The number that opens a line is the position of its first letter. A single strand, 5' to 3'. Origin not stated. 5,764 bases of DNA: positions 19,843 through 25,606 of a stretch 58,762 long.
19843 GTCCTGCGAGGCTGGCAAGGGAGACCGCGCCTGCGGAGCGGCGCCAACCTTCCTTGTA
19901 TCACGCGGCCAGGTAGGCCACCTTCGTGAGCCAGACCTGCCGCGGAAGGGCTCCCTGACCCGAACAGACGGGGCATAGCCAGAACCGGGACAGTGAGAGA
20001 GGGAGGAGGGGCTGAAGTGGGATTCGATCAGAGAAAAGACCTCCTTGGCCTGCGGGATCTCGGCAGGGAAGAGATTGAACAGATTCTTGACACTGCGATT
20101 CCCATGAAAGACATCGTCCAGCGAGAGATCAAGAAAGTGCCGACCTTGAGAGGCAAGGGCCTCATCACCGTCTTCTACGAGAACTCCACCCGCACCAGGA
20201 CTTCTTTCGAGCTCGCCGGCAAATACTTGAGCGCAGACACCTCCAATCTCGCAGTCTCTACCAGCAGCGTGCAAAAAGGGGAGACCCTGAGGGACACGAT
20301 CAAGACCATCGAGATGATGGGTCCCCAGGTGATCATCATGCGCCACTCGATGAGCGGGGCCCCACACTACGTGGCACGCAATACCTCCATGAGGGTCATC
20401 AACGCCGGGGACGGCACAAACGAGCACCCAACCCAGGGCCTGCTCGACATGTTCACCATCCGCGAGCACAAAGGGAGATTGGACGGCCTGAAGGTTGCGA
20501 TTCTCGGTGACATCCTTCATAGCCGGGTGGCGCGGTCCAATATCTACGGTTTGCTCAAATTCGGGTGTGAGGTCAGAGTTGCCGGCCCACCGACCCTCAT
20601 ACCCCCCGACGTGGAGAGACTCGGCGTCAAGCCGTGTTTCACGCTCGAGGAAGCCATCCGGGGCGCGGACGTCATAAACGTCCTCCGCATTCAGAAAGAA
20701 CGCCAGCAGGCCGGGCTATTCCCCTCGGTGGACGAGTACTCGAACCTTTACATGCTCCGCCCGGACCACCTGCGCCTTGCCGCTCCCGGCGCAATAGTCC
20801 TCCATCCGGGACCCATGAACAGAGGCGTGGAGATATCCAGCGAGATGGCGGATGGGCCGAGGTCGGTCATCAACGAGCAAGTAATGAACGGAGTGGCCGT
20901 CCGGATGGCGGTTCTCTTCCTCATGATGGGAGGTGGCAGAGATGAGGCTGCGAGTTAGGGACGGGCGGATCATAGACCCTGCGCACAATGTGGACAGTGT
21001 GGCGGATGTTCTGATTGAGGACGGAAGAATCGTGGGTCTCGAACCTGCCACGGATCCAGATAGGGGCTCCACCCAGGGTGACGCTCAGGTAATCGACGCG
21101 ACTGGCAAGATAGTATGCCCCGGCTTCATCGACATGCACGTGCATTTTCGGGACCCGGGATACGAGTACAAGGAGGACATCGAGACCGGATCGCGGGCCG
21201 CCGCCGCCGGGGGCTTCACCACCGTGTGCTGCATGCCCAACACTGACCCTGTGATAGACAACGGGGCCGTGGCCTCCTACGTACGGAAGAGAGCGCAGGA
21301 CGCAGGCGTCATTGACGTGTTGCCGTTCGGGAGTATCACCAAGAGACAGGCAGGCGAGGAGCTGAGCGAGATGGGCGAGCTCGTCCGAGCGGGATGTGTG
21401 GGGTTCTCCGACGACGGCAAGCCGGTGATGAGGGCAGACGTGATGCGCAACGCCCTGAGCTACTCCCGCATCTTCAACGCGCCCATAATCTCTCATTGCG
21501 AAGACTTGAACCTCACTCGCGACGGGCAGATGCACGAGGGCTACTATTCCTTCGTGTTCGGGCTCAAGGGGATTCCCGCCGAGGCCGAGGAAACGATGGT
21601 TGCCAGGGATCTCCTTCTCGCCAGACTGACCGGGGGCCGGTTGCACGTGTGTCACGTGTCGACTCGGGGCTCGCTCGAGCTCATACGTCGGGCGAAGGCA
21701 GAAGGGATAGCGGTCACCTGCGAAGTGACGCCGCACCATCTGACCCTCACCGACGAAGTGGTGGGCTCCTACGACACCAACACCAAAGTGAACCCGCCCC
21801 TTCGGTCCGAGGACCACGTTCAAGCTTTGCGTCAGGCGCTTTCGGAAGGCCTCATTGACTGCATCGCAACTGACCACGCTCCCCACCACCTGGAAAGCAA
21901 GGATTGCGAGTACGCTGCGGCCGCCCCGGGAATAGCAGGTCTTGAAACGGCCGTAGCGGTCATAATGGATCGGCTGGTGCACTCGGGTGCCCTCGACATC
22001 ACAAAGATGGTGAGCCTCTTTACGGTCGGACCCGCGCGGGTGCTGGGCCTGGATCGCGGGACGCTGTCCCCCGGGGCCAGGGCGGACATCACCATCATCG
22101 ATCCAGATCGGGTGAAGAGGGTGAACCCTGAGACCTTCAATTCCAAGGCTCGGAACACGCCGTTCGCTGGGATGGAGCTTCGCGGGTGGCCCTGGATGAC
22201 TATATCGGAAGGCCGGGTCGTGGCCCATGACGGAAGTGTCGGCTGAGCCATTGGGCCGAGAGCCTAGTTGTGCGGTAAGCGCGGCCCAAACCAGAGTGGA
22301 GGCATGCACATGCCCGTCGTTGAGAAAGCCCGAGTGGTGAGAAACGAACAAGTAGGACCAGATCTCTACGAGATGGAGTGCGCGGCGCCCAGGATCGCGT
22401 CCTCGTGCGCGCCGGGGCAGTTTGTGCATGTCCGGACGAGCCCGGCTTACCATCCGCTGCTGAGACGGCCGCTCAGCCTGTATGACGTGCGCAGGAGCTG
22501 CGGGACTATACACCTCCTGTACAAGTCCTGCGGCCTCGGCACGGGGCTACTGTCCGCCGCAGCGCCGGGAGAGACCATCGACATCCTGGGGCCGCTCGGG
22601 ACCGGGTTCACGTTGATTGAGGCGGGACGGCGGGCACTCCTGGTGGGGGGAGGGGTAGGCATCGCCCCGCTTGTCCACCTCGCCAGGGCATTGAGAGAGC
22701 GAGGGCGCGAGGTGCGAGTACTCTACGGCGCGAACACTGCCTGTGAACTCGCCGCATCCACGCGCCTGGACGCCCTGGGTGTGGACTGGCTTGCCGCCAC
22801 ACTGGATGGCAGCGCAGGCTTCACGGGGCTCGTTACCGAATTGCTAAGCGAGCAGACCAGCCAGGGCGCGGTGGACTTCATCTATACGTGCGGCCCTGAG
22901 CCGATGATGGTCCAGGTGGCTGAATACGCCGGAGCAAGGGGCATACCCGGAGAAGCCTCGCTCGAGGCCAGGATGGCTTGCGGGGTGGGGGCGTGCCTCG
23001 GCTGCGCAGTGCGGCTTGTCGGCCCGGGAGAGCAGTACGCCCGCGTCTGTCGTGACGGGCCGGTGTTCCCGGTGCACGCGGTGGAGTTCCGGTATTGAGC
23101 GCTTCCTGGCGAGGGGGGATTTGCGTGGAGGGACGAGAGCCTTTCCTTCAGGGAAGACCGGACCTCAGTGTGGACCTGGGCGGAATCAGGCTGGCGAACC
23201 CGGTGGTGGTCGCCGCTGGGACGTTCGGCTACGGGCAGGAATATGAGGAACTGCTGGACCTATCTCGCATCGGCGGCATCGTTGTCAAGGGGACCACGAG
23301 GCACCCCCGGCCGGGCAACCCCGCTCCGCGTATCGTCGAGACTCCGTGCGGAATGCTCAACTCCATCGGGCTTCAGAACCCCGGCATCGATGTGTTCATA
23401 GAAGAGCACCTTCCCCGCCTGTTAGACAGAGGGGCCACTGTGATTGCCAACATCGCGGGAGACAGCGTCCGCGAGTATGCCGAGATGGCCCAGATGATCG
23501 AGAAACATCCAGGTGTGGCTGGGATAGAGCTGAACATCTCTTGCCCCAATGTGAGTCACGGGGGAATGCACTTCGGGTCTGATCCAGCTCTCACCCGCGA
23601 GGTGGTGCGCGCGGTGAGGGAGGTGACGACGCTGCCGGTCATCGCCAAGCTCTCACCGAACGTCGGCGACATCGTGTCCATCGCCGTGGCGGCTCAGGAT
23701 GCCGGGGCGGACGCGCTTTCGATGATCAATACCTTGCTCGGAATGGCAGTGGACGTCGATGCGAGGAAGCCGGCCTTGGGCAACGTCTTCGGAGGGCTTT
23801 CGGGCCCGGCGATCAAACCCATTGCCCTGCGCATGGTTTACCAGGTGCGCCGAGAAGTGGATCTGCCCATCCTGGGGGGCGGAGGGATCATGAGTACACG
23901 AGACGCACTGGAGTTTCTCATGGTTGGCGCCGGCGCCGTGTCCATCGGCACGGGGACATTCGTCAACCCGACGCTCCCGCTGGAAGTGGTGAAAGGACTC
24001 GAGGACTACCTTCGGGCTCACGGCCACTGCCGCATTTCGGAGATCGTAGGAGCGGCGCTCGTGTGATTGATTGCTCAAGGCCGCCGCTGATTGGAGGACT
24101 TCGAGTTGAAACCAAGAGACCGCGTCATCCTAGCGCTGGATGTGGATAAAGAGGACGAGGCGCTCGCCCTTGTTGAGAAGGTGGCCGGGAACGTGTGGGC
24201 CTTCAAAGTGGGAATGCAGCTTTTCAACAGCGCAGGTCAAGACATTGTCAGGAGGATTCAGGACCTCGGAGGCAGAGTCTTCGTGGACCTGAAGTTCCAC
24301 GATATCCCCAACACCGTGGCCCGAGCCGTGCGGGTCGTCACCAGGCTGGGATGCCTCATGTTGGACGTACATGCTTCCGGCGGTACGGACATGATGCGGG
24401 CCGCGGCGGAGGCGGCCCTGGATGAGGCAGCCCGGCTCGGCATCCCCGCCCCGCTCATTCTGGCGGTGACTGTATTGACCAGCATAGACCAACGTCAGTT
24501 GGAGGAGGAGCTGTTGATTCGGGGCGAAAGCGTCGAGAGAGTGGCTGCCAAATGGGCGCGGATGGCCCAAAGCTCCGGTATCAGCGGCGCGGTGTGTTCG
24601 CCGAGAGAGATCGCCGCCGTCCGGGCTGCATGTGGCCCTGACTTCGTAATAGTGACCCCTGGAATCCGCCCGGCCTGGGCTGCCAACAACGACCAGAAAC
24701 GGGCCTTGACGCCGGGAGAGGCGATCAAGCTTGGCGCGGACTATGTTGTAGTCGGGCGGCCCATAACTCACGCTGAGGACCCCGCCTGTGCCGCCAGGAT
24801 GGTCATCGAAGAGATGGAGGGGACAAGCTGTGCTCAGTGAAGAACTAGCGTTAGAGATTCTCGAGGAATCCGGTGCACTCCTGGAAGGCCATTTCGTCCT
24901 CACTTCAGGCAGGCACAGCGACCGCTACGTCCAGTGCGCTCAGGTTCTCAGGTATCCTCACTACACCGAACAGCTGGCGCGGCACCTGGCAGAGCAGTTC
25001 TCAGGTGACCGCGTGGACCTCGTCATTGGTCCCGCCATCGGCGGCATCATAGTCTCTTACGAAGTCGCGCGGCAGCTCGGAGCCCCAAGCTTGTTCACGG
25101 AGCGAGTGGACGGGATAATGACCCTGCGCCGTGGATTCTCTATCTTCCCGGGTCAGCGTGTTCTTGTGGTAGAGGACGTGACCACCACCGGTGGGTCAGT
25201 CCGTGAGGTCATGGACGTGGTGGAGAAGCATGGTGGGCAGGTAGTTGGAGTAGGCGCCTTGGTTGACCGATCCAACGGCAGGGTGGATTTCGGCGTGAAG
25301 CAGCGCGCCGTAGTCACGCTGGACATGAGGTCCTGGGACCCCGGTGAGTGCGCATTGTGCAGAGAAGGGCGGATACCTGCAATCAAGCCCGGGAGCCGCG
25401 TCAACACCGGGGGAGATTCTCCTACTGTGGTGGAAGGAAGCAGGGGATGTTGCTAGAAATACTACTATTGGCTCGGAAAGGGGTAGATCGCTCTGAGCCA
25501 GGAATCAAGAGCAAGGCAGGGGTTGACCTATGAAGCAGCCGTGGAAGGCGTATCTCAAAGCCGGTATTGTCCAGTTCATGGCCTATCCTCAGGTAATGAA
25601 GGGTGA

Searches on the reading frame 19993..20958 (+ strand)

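Call 38: search_protein_families(library=pfam, proteins=[window:19993-20958:+], max_evalue=0.001)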
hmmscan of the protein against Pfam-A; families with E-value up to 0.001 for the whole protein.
window:19993-20958:+ (321 aa): 2 families
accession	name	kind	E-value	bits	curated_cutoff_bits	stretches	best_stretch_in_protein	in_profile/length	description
PF02729.26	OTCace_N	-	5e-44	150.4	29.9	1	15-158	1-148/148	Aspartate/ornithine carbamoyltransferase, carbamoyl-P binding domain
PF00185.30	OTCace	-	2.4e-26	93.1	29.4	1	164-310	1-156/157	Aspartate/ornithine carbamoyltransferase, Asp/Orn binding domain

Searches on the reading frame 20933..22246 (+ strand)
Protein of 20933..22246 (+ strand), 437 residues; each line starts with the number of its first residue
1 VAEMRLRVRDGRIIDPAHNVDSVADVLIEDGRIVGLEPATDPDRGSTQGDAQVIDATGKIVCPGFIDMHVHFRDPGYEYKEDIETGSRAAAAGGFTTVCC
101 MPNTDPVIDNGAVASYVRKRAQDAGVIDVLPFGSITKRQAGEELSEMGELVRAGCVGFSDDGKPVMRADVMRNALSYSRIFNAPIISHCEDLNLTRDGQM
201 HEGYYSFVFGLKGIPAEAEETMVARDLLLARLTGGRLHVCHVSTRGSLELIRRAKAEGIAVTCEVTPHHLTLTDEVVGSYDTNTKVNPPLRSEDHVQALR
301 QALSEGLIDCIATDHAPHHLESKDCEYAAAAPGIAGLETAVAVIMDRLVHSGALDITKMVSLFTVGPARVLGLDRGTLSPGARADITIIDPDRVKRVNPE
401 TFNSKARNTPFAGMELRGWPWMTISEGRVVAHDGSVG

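Call 11: search_protein_families(library=pfam, proteins=[window:20933-22246:+], max_evalue=0.01)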
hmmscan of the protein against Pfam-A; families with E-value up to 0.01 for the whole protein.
window:20933-22246:+ (437 aa): 3 families
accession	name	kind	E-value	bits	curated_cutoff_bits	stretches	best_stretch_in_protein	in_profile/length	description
PF01979.26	Amidohydro_1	-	5.5e-32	111.8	25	1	60-430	1-345/345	Amidohydrolase family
PF07969.17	Amidohydro_3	-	2.9e-21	76.9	29.7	2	245-431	316-472/472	Amidohydrolase family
PF12890.13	DHOase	-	1.4e-11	45.1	21.2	1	59-245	2-140/142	Dihydro-orotase-like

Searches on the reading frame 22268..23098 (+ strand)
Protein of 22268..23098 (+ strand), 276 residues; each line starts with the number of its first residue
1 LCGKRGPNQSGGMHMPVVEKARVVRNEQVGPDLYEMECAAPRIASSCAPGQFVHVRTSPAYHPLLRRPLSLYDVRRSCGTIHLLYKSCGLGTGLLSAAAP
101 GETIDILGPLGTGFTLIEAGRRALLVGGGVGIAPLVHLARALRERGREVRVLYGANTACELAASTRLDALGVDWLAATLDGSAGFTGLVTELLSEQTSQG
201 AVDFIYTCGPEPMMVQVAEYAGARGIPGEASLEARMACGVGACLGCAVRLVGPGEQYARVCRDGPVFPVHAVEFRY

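Call 11: search_protein_families(library=pfam, proteins=[window:22268-23098:+], max_evalue=0.01)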
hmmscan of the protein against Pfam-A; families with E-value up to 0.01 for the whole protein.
window:22268-23098:+ (276 aa): 4 families
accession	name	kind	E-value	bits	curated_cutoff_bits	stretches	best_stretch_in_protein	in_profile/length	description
PF10418.14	DHODB_Fe-S_bind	-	6e-16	58.3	23.9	1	233-272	1-40/41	Iron-sulfur cluster binding domain of dihydroorotate dehydrogenase B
PF00175.26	NAD_binding_1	-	4.8e-10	40.5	22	1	125-217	1-107/109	Oxidoreductase NAD-binding domain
PF22290.1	DmmA-like_N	-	8e-05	23.5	33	1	115-227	13-120/124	Dimethylamine monooxygenase subunit DmmA-like, N-terminal domain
PF00970.30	FAD_binding_6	-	0.0012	19.6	21.1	1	22-112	3-96/99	Oxidoreductase FAD-binding domain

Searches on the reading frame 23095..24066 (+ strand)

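Call 11: search_protein_families(library=pfam, proteins=[window:23095-24066:+], max_evalue=0.01)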
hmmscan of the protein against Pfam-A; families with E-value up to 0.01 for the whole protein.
window:23095-24066:+ (323 aa): 5 families
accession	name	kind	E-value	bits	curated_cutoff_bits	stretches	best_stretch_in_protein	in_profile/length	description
PF01180.27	DHO_dh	-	3.2e-81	273.2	27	1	24-306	2-291/291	Dihydroorotate dehydrogenase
PF01207.24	Dus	-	1.1e-12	48.2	20.4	2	115-208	55-155/311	Dihydrouridine synthase (Dus)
PF00977.27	His_biosynth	-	1.8e-06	28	23.6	1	242-299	59-116/228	Histidine biosynthesis protein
PF03060.21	NMO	-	8.3e-05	22.6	28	1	230-286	165-223/331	Nitronate monooxygenase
PF01070.24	FMN_dh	-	0.0031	17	24.9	0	243-286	258-303/350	FMN-dependent dehydrogenase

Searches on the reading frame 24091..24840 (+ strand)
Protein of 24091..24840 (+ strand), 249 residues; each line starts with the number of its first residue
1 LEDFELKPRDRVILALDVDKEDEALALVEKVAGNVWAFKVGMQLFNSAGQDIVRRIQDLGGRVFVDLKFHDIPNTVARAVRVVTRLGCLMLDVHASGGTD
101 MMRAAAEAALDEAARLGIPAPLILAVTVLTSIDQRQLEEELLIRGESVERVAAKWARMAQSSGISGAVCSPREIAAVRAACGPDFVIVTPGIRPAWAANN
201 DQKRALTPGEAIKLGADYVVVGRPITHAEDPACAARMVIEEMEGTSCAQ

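Call 11: search_protein_families(library=pfam, proteins=[window:24091-24840:+], max_evalue=0.01)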
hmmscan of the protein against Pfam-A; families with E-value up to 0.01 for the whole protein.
window:24091-24840:+ (249 aa): 1 family
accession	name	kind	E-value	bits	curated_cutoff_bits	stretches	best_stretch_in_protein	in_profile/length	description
PF00215.30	OMPdecase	-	1.9e-58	198.4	27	1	11-237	2-220/221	Orotidine 5'-phosphate decarboxylase / HUMPS family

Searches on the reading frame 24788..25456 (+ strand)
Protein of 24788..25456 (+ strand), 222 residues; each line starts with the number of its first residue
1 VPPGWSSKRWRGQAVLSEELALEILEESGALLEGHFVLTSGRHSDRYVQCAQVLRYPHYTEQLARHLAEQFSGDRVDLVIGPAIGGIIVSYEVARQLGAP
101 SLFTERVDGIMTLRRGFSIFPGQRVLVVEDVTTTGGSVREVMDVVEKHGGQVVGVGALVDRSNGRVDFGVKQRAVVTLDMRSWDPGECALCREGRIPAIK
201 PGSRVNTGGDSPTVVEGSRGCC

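Call 11: search_protein_families(library=pfam, proteins=[window:24788-25456:+], max_evalue=0.01)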
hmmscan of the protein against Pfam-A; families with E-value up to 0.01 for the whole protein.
window:24788-25456:+ (222 aa): 1 family
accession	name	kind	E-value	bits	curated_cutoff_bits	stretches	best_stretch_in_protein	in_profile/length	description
PF00156.33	Pribosyltran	-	1.1e-14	54.5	26.3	1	61-166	12-131/158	Phosphoribosyl transferase domain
